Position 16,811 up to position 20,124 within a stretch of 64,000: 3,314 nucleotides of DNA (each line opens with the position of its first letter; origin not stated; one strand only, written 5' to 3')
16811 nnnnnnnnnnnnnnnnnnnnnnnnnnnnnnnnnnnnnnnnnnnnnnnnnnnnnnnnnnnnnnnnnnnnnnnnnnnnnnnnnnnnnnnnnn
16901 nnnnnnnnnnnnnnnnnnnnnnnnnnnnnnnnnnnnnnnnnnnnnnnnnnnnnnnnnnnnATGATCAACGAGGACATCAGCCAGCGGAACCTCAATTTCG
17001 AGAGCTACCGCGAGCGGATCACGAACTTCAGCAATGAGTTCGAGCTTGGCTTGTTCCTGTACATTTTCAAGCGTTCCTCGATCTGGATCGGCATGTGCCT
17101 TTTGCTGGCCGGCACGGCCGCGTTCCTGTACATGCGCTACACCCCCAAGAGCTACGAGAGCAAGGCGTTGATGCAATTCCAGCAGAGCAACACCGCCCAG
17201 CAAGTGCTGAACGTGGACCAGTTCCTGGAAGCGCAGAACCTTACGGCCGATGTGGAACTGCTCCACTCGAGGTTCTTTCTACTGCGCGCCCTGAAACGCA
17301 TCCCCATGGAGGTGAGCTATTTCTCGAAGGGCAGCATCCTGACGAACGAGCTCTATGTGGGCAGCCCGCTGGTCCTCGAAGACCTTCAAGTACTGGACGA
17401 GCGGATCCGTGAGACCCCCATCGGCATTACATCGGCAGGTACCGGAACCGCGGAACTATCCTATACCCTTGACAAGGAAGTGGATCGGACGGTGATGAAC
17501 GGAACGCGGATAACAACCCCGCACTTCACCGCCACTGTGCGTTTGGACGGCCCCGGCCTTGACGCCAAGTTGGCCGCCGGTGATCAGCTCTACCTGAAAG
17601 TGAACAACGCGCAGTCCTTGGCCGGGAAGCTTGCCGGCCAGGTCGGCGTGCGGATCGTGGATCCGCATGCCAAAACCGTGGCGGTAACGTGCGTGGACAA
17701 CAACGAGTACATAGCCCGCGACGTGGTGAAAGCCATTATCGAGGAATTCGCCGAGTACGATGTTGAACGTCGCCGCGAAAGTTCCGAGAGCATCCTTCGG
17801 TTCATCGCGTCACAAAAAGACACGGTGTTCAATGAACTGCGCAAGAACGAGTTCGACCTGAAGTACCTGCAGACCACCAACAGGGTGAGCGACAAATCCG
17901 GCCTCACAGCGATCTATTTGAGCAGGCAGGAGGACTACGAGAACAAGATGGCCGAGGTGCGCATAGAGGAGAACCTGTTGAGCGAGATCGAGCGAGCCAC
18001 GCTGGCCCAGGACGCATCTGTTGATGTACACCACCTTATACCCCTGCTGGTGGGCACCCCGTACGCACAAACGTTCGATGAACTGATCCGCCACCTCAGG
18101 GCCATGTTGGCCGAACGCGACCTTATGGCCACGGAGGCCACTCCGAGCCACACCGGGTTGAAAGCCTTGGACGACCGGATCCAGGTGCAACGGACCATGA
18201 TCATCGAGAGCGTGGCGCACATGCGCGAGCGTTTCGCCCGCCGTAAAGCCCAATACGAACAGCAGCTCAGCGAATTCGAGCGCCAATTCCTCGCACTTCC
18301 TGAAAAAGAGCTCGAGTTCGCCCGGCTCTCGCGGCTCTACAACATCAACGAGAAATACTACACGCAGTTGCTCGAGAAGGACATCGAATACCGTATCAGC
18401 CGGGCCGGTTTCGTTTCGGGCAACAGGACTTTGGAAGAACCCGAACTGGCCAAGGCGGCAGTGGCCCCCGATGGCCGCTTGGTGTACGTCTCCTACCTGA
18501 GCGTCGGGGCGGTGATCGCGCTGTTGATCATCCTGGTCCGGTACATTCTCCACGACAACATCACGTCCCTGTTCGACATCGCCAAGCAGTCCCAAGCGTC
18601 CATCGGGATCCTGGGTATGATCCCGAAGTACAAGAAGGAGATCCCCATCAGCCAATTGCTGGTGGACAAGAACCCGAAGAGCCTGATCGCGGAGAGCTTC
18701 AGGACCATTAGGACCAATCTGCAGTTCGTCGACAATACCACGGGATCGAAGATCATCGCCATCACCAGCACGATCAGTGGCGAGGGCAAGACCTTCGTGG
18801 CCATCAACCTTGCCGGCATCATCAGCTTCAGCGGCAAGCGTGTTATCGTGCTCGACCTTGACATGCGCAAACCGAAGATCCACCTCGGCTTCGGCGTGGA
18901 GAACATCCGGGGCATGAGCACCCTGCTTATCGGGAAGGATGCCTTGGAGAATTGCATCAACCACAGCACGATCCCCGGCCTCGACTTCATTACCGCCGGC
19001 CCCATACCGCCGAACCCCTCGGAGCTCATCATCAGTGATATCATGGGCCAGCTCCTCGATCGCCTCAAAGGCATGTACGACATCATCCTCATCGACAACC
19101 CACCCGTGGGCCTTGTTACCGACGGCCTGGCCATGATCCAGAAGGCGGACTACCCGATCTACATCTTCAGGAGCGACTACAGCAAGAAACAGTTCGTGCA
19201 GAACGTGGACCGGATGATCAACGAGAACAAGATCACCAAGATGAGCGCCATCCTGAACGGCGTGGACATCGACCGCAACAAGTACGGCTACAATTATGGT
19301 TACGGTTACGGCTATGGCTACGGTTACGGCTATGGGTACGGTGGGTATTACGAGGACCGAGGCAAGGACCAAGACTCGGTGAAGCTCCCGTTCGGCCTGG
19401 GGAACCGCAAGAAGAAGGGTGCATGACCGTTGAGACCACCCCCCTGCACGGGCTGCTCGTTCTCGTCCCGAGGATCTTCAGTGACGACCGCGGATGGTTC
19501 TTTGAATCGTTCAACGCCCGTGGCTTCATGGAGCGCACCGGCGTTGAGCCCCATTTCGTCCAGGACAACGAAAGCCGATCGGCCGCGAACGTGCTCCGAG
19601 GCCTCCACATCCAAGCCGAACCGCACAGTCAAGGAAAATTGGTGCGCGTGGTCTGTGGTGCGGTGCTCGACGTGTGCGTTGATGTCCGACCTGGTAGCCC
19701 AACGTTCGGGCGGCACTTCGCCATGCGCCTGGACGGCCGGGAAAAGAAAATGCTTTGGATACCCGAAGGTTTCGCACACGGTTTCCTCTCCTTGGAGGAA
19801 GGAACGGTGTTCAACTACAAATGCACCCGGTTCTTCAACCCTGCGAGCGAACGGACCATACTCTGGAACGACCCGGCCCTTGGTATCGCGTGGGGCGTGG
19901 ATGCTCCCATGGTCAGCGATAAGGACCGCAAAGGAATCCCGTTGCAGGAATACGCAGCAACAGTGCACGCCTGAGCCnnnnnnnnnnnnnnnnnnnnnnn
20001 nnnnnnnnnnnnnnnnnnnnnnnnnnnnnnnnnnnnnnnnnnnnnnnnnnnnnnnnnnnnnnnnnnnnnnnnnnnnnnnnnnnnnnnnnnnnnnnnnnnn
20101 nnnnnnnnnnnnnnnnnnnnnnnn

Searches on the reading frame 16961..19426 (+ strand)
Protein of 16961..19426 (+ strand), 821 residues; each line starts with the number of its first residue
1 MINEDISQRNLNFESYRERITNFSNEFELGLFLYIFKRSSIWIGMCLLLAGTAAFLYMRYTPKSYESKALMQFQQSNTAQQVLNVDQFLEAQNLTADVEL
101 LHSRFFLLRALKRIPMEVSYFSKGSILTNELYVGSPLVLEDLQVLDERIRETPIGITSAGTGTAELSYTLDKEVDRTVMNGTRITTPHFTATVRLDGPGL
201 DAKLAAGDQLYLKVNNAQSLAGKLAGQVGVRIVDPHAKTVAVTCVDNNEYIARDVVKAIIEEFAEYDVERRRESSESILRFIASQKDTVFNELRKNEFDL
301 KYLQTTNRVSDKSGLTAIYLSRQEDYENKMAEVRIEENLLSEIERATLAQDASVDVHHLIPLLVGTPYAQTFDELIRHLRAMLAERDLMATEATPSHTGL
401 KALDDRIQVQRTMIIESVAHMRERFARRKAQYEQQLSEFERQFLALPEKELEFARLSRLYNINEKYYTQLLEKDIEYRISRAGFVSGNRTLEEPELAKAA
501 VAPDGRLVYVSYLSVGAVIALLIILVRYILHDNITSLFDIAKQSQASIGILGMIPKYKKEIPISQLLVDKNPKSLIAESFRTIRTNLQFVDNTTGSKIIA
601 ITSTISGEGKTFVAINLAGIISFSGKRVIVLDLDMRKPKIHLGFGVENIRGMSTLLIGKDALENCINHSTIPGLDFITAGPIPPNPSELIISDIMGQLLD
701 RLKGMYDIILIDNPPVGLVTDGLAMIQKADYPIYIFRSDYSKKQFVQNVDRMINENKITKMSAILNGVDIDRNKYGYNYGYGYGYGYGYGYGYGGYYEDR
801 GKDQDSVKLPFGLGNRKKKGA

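Call 25: search_protein_families(library=pfam, proteins=[window:16961-19426:+], max_evalue=0.001)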
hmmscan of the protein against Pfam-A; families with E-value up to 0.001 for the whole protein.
window:16961-19426:+ (821 aa): 5 families
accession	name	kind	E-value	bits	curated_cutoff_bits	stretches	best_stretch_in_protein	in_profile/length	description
PF13614.12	AAA_31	-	2.8e-11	44.1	27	1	596-739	1-150/177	AAA domain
PF13807.11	GNVR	-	7.7e-10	39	27.7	1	453-528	6-81/82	G-rich domain on putative tyrosine kinase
PF01656.29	CbiA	-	2e-08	34.7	25.4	1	599-771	1-86/125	CobQ/CobB/MinD/ParA nucleotide binding domain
PF02706.20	Wzz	-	2.7e-07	31.2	25.5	1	25-111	1-88/91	Chain length determinant protein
PF10609.15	ParA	-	3.9e-05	23.6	27.1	1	597-715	4-121/246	NUBPL iron-transfer P-loop NTPase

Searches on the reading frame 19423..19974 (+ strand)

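Call 25: search_protein_families(library=pfam, proteins=[window:19423-19974:+], max_evalue=0.001)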
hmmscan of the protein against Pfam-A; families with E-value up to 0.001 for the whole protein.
window:19423-19974:+ (183 aa): 1 family
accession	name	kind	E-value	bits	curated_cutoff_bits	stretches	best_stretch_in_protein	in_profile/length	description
PF00908.23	dTDP_sugar_isom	-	9.3e-67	224.4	27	1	6-175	2-167/168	dTDP-4-dehydrorhamnose 3,5-epimerase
